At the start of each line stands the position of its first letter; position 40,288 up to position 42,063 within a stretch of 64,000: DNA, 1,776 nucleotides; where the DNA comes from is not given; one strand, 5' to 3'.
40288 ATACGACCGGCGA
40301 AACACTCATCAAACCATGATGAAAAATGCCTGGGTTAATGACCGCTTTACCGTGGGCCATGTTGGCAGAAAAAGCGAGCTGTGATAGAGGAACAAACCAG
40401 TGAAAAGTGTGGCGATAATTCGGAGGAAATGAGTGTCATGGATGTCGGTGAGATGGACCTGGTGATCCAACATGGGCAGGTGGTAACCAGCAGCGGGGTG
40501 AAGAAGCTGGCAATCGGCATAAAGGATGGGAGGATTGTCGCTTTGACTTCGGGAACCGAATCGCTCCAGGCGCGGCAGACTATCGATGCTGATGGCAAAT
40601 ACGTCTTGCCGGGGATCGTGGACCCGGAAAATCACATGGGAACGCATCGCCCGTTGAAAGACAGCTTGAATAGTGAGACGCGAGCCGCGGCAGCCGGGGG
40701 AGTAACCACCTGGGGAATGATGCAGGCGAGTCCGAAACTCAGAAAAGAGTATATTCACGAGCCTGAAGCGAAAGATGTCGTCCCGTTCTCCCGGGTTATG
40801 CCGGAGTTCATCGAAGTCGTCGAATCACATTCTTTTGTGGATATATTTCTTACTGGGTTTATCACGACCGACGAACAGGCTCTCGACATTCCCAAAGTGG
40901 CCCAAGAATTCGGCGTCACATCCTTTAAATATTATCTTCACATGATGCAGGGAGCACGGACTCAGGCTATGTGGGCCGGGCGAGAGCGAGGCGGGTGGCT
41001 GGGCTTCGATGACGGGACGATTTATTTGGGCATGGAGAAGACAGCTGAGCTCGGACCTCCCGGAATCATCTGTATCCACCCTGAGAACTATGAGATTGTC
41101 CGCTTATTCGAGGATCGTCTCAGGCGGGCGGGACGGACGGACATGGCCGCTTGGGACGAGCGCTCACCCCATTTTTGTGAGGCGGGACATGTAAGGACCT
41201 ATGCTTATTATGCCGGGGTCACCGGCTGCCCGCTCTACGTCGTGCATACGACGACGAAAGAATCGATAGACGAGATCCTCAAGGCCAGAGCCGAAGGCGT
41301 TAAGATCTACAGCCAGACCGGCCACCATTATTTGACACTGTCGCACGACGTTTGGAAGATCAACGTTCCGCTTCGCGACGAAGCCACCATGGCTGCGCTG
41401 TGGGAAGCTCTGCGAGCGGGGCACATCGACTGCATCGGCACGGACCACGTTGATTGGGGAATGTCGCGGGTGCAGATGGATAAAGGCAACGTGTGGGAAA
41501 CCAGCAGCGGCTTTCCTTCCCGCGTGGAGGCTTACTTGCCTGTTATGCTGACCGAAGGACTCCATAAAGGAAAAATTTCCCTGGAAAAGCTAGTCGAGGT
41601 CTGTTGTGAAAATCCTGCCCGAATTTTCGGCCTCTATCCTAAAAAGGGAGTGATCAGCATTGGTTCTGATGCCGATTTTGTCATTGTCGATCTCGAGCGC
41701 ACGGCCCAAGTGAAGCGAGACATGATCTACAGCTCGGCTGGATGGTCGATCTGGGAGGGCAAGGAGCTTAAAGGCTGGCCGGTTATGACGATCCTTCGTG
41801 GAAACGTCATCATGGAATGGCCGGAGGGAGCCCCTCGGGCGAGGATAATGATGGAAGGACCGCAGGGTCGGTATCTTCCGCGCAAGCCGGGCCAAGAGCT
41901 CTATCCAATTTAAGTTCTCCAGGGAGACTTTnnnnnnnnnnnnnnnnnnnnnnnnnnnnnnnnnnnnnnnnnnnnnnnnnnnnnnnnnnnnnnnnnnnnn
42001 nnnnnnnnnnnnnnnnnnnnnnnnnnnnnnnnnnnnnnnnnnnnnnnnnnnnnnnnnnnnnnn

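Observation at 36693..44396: Quartet of hydantoinase/dihydropyrimidinase-like enzymes that all carry E-x-H instead of the canonical H-x-H metal ligands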

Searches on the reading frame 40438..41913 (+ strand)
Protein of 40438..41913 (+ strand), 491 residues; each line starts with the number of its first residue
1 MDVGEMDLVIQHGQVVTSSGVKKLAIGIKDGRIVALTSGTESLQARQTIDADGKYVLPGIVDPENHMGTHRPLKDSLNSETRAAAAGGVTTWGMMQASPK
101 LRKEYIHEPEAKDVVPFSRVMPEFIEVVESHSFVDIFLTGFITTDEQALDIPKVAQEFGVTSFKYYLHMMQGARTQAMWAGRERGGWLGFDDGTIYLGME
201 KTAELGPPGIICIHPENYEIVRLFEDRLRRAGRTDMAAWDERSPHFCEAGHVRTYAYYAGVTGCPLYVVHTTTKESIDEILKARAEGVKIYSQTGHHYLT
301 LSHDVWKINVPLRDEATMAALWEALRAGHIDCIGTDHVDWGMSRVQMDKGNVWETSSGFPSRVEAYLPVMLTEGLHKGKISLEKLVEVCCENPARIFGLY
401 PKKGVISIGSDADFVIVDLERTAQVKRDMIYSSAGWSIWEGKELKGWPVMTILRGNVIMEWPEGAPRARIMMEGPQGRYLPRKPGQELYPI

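Call 3: search_protein_families(library=pfam, proteins=[window:40438-41913:+], max_evalue=0.01)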
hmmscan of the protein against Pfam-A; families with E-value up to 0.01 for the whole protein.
window:40438-41913:+ (491 aa): 3 families
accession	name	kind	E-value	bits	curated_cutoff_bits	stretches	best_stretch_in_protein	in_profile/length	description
PF01979.26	Amidohydro_1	-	2.6e-16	60.2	25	1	278-457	189-344/345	Amidohydrolase family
PF07969.17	Amidohydro_3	-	8.3e-12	45.8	29.7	1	323-458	361-471/472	Amidohydrolase family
PF00449.26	Urease_alpha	-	0.0024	18.6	23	1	5-38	65-98/121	Urease alpha-subunit, N-terminal domain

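Call 4: search_protein_families(library=ncbifam, proteins=[window:40438-41913:+], max_evalue=0.01)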
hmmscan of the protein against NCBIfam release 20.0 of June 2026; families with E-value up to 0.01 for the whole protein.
window:40438-41913:+ (491 aa): 65 families (the best 25 are shown)
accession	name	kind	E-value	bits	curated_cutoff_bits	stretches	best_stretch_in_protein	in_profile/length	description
TIGR02033.1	D-hydantoinase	equivalog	3e-73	247.3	393.25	1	9-460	2-438/454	dihydropyrimidinase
NF004839.0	PRK06189.1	equivalog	1.5e-70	238.1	631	1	6-460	3-432/451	allantoinase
TIGR03178.1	allantoinase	equivalog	8.5e-67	225.8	357.85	1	7-461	1-427/441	allantoinase AllB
NF009941.0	PRK13404.1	subfamily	1.8e-65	221.5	647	2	210-483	181-462/478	dihydropyrimidinase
NF058539.1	ergo_uti2_ErtD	equivalog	5.2e-59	200.3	650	1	7-460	3-431/449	hydantoin-5-propionate amidohydrolase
NF006559.0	PRK09060.1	equivalog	2e-58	197.8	482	2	259-460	223-423/444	dihydroorotase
NF058538.1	ergo_util_ErtD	equivalog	1.1e-55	189.3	600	1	7-460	2-430/446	hydantoin-5-propionate amidohydrolase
TIGR00857.1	pyrC_multi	subfamily_domain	1.7e-55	188.6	279.05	1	25-460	7-410/412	dihydroorotase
NF005960.0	PRK08044.1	equivalog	1.7e-53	182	688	2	187-468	161-442/453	allantoinase AllB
NF002668.0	PRK02382.1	equivalog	5.8e-51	173.6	452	2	210-460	169-412/436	dihydroorotase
NF005751.0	PRK07575.1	equivalog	2.2e-50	171.4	529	2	266-460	228-421/440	dihydroorotase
NF003271.0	PRK04250.1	equivalog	1.6e-44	152.2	405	2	206-461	160-390/407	dihydroorotase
NF006837.0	PRK09357.1-2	equivalog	1.1e-42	146.1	575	2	195-459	162-422/428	dihydroorotase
NF006841.0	PRK09357.2-2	equivalog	2.2e-40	138.7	640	2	261-460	218-418/421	dihydroorotase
NF006688.0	PRK09236.1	equivalog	1.5e-37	129.5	535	2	257-459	223-426/444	dihydroorotase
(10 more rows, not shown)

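Call 7: find_homologous_proteins(query=window:40438-41913:+, max_evalue=1e-10)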
Query window:40438-41913:+ (491 aa): 4668 proteins with E <= 1e-10 among 8000 candidates; the best 120 are listed.
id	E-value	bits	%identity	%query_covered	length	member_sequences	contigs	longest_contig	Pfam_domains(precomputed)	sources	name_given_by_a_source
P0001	0.0e+0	1065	91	100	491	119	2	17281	PF07969.18,PF01979.27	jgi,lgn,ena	-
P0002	0.0e+0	1036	90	100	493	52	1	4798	PF07969.18,PF01979.27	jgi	-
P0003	0.0e+0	1029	89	100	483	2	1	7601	PF07969.18,PF01979.27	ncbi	-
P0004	1.1e-287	973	83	99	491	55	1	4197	PF07969.18,PF01979.27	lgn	-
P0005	2.8e-286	968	81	99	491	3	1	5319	PF07969.18,PF01979.27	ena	-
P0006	3.7e-286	968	81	100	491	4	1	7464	PF07969.18,PF01979.27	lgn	-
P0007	1.4e-285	966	82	99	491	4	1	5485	PF07969.18,PF01979.27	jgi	jgi:dihydropyrimidinase/dihydroorotase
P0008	3.2e-285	965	81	100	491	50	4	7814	PF07969.18,PF01979.27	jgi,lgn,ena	-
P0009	3.3e-285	965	83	99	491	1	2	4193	PF07969.18,PF01979.27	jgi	-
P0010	4.0e-283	958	81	99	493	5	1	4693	PF07969.18,PF01979.27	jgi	-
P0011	4.2e-281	951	81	100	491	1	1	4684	PF07969.18,PF01979.27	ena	-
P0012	5.2e-281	951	80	99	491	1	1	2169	PF07969.18,PF01979.27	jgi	jgi:dihydropyrimidinase/dihydroorotase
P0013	9.7e-281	950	80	99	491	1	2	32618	PF07969.18,PF01979.27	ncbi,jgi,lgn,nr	ncbi:MAG TPA: amidohydrolase family protein [Candidatus Binatia bacterium]|jgi:dihydropyrimidinase/d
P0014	3.9e-280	948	79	99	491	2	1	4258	PF07969.18,PF01979.27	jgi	jgi:dihydroorotase-like cyclic amidohydrolase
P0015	1.0e-279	946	80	99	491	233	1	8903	PF07969.18,PF01979.27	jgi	jgi:dihydropyrimidinase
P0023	2.6e-266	902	77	99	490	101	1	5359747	PF07969.18,PF01979.27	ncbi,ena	-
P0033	4.2e-200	684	61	99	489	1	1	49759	PF07969.18,PF22039.2,PF01979.27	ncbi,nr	ncbi:MAG: amidohydrolase family protein [Chloroflexi bacterium]|nr:amidohydrolase family protein [Ch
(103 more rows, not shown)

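Call 23: find_encoding_contigs(protein=P0023, flank=10000, max_places=3)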
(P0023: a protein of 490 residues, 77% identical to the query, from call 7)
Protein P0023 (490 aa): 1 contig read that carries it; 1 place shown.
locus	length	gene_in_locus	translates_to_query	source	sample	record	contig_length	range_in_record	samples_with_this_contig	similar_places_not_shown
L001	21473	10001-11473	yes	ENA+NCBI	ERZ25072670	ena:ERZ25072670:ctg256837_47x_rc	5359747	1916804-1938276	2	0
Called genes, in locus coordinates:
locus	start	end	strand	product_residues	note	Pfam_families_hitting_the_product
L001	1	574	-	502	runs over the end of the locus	PF00083:Sugar_tr, PF07690:MFS_1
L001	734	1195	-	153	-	PF00111:Fer2, PF01799:Fer2_2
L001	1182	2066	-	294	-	PF00941:FAD_binding_5, PF03450:CO_deh_flav_C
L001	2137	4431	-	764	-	PF01315:Ald_Xan_dh_C, PF02738:MoCoBD_1, PF20256:MoCoBD_2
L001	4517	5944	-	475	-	PF20695:UbiD_N, PF01977:UbiD, PF20696:UbiD_C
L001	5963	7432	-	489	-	PF07969:Amidohydro_3 (weak), PF01979:Amidohydro_1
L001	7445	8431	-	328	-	PF16868:NMT1_3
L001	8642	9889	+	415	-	PF13173:AAA_14, PF13635:DUF4143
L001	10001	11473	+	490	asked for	PF01979:Amidohydro_1, PF07969:Amidohydro_3 (weak)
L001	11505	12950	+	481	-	PF01425:Amidase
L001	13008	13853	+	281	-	PF00795:CN_hydrolase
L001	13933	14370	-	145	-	PF15970:HicB-like_2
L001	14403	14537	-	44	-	-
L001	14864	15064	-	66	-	-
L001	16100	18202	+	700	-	PF01869:BcrAD_BadFG (weak), PF05378:Hydant_A_N, PF01968:Hydantoinase_A, PF19278:Hydant_A_C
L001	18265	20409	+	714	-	PF02538:Hydantoinase_B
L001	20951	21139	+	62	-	PF06296:RelE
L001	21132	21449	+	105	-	PF13560:HTH_31 (weak), PF01381:HTH_3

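Call 24: find_encoding_contigs(protein=P0033, flank=10000, max_places=2)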
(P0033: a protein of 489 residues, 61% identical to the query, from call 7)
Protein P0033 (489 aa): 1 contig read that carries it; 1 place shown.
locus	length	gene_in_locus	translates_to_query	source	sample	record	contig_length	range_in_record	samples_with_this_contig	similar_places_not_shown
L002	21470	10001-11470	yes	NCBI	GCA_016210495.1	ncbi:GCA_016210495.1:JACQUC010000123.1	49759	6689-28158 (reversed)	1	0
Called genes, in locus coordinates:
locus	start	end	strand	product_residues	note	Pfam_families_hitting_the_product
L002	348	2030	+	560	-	PF00890:FAD_binding_2, PF01266:DAO, PF07992:Pyr_redox_2 (faint), PF12831:FAD_oxidored (weak), PF02910:Succ_DH_flav_C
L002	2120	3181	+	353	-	PF13379:NMT1_2 (weak), PF09084:NMT1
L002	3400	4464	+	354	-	PF09084:NMT1, PF04069:OpuAC (faint), PF13379:NMT1_2 (weak)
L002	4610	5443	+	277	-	PF00528:BPD_transp_1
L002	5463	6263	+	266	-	PF00005:ABC_tran, PF13304:AAA_21 (faint)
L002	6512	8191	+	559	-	PF00890:FAD_binding_2, PF01266:DAO, PF07992:Pyr_redox_2 (faint), PF12831:FAD_oxidored, PF02910:Succ_DH_flav_C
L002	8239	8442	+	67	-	PF12797:Fer4_2 (weak), PF12837:Fer4_6 (weak), PF13237:Fer4_10 (weak), PF00037:Fer4, PF14697:Fer4_21, PF12838:Fer4_7, PF13187:Fer4_9 (weak)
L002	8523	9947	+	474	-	PF20695:UbiD_N, PF01977:UbiD, PF20696:UbiD_C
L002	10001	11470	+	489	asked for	PF22039:HUTI_composite_bact (weak), PF01979:Amidohydro_1, PF07969:Amidohydro_3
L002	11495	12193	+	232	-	PF00857:Isochorismatase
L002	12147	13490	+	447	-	PF13379:NMT1_2, PF09084:NMT1, PF12974:Phosphonate-bd (weak)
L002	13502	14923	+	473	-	PF20695:UbiD_N, PF01977:UbiD, PF20696:UbiD_C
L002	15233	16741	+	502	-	PF01979:Amidohydro_1, PF07969:Amidohydro_3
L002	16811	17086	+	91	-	-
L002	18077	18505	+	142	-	-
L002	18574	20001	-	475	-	PF20695:UbiD_N, PF01977:UbiD, PF20696:UbiD_C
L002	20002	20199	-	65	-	PF12797:Fer4_2 (weak), PF12837:Fer4_6 (weak), PF13237:Fer4_10 (weak), PF00037:Fer4, PF13534:Fer4_17 (faint), PF14697:Fer4_21, PF12838:Fer4_7 (weak), PF13187:Fer4_9 (weak)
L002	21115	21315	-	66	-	-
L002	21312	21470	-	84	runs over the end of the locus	-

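Call 31: find_related_loci(query=A2, collection=genome_contigs, flank=10000)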
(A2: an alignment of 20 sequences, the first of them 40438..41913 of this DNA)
Query A2 (491 aa) in genome_contigs; peptide patterns used: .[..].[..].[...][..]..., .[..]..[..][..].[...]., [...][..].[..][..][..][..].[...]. (x = any residue, [..] = any of these).
599 stretches matched a pattern (row limit reached: there are more); 591 encode a relative of the query (tblastn E <= 1e-3); the best 80 are kept; 80 distinct loci.
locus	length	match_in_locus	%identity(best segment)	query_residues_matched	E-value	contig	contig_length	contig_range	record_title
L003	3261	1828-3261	91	1-478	0e+0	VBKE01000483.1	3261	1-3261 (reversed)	MAG: Deltaproteobacteria bacterium isolate DP_1 14_1009_09_30cm_scaffold_42473, whole genome shotgun sequence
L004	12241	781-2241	68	4-491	0e+0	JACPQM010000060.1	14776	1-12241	MAG: Chloroflexi bacterium isolate NC_groundwater_653_Ag_B-0.1um_64_227 B_1_S1_Biohub_coassembly_k141_3408812, whole gen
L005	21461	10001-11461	55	5-491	0e+0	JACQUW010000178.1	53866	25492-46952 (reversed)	MAG: Deltaproteobacteria bacterium isolate NC_groundwater_1447_Ag_S-0.65um_55_23 S_p65_S5_coassembly_k141_2199450, whole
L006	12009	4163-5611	54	5-487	0e+0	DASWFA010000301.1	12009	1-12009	MAG TPA_asm: Candidatus Binatia bacterium isolate SMAG_U2777 k141_1762768, whole genome shotgun sequence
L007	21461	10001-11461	53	5-491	1e-176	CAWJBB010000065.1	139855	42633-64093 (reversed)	MAG: uncultured delta proteobacterium isolate MFD04850.bin.2.19 genome assembly, contig: contig_51719, whole genome shot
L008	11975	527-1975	53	3-485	1e-176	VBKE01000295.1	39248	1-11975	MAG: Deltaproteobacteria bacterium isolate DP_1 14_1009_09_30cm_scaffold_1077, whole genome shotgun sequence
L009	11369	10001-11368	53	2-456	6e-173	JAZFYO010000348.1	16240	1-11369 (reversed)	MAG: Candidatus Binatia bacterium isolate MT5bin.32 MT5bin.32_348, whole genome shotgun sequence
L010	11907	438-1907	91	1-491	0e+0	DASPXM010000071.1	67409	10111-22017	MAG TPA_asm: Verrucomicrobiia bacterium isolate SMAG_U11567 k141_714712, whole genome shotgun sequence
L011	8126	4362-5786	52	6-483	2e-159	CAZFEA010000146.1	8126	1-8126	MAG TPA_asm: uncultured Dehalococcoidia bacterium isolate binchicken_co213_710 genome assembly, contig: NODE_17737_lengt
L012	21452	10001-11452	48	5-485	3e-146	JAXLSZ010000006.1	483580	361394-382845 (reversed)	MAG: Solirubrobacterales bacterium isolate STL-ACT48 C1.288.fa-6, whole genome shotgun sequence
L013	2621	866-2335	45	5-491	2e-153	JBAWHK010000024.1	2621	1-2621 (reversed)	MAG: Solirubrobacterales bacterium isolate MFD05384_ilm_asm_bin23 k127_417528, whole genome shotgun sequence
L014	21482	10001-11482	47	2-491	3e-144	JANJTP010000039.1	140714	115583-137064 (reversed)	MAG: Solirubrobacteraceae bacterium isolate RX2_metabat.bin.12 RX2_k141_823765, whole genome shotgun sequence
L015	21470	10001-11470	47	5-491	8e-143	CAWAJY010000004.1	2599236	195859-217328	MAG: uncultured Actinomycetes bacterium isolate MFD02579.bin.2.11 genome assembly, contig: contig_4210, whole genome sho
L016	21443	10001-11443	47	5-483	5e-140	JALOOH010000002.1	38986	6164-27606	MAG: Chloroflexi bacterium isolate Prado098 scaffold_696, whole genome shotgun sequence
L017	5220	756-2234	45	2-491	8e-137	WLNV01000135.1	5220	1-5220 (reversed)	MAG: Actinomycetota bacterium isolate UFOp-RH-23may17-226 RH-23may17-226-c135, whole genome shotgun sequence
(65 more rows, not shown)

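Call 35: search_protein_families(library=pfam, proteins=[L015:1835-3409:+, L015:3409-4440:+, L015:4442-5485:+, L015:6508-7950:+, L015:8020-8898:+, L015:8888-9850:+, L015:11491-12252:+, L015:12830-13984:+, L015:14172-15257:+, L015:15215-16639:+], max_evalue=0.0001)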
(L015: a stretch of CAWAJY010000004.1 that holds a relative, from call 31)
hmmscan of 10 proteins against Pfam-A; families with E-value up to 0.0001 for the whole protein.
L015:1835-3409:+ (524 aa): 2 families
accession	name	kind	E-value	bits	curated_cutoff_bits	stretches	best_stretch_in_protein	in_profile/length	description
PF00005.33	ABC_tran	-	2.8e-40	138.5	25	2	38-192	1-137/137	ABC transporter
PF13304.12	AAA_21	-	1.6e-10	42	27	0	173-221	247-298/304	AAA domain, putative AbiEii toxin, Type IV TA system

L015:3409-4440:+ (343 aa): 1 family
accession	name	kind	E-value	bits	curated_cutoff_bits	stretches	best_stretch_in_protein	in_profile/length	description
PF02653.21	BPD_transp_2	-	2.3e-41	142.2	26.8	1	51-313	1-268/269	Branched-chain amino acid transport system / permease component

L015:4442-5485:+ (347 aa): 3 families
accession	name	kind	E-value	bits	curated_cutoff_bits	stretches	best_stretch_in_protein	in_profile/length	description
PF13407.12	Peripla_BP_4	-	2.6e-46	158.7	35.1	1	65-313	10-258/258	Periplasmic binding protein domain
PF00532.27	Peripla_BP_1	-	3.3e-13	50.2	22.2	1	63-276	11-225/281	Periplasmic binding proteins and sugar binding domain of LacI family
PF13377.12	Peripla_BP_3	-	7.3e-05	23.3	26.5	0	197-315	32-151/167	Periplasmic binding protein-like domain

L015:6508-7950:+ (480 aa): 2 families
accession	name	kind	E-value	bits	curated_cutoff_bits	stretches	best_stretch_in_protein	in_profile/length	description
PF01979.26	Amidohydro_1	-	8.2e-47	160.5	25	1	51-423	2-345/345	Amidohydrolase family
PF07969.17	Amidohydro_3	-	1.7e-11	44.8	29.7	1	215-424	265-472/472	Amidohydrolase family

L015:8020-8898:+ (292 aa): 5 families
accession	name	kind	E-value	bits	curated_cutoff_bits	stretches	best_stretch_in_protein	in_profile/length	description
PF01614.24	IclR_C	-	3.2e-19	69.6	24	1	112-237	3-127/174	Bacterial transcriptional regulator IclR C-terminal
PF09339.16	HTH_IclR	-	2.6e-14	53.2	22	1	48-93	5-50/52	IclR helix-turn-helix domain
PF12802.13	MarR_2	-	1e-08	35.6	27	1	47-97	6-56/61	MarR family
PF25213.1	HVO_A0261_N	-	2.2e-06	27.9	35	1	48-101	13-63/86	HVO_A0261 N-terminal domain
PF01047.28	MarR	-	9.4e-06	25.9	24.6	1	50-93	7-49/59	MarR family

L015:8888-9850:+ (320 aa): 1 family
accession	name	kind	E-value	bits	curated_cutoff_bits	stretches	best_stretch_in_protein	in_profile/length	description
PF17884.7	DUF5591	-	3.8e-06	27.3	26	0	55-92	9-44/150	Domain of unknown function (DUF5591)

L015:11491-12252:+ (253 aa): 1 family
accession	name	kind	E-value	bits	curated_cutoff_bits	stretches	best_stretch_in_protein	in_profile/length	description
PF00857.26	Isochorismatase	-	4.4e-29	102.2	27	1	33-221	2-174/175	Isochorismatase domain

L015:12830-13984:+ (384 aa): 2 families
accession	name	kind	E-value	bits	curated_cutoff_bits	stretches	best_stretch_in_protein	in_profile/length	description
PF07969.17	Amidohydro_3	-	1.1e-06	28.8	29.7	1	47-119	2-75/472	Amidohydrolase family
PF01979.26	Amidohydro_1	-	1.6e-05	24.8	25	0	55-138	2-87/345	Amidohydrolase family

L015:14172-15257:+ (361 aa): 1 family
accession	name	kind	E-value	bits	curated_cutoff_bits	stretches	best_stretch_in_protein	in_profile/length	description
PF00596.27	Aldolase_II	-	8.5e-23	81.6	22.2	1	154-320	2-182/183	Class II Aldolase and Adducin N-terminal domain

L015:15215-16639:+ (474 aa): 1 family
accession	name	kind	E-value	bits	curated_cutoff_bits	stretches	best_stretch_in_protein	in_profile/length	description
PF00795.27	CN_hydrolase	-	3.1e-24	86.1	23.2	1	20-252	1-253/256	Carbon-nitrogen hydrolase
